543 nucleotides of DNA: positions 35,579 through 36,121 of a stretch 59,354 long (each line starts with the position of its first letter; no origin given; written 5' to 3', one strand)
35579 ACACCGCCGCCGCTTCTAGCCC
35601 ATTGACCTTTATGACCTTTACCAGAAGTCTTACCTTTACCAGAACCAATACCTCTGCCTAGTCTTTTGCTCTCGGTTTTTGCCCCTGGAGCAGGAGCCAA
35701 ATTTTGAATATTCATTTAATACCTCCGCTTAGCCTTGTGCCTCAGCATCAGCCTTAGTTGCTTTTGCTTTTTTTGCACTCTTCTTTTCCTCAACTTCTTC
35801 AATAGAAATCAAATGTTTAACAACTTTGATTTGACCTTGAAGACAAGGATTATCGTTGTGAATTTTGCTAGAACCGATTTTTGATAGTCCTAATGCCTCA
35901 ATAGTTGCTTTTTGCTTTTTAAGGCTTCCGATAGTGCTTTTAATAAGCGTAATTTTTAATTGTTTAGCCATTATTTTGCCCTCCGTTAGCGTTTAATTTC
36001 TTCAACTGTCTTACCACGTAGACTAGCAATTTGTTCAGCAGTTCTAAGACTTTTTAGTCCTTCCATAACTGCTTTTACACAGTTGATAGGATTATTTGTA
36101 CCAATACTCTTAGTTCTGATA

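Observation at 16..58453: Strand-polar, strongly over-represented motif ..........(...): at least 11 exact copies, all on the + strand, in intergenic and coding DNA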

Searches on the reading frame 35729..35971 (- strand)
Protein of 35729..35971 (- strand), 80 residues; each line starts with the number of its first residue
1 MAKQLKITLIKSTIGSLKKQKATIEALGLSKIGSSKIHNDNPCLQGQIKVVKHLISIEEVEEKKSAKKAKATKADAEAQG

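Call 58: search_protein_families(library=pfam, proteins=[window:35729-35971:-], max_evalue=0.01)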
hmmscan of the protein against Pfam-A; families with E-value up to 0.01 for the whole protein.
window:35729-35971:- (80 aa): 1 family
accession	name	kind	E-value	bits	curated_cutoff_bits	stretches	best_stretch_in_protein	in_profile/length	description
PF00327.25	Ribosomal_L30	-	6.2e-19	68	23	1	5-55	1-51/51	Ribosomal protein L30p/L7e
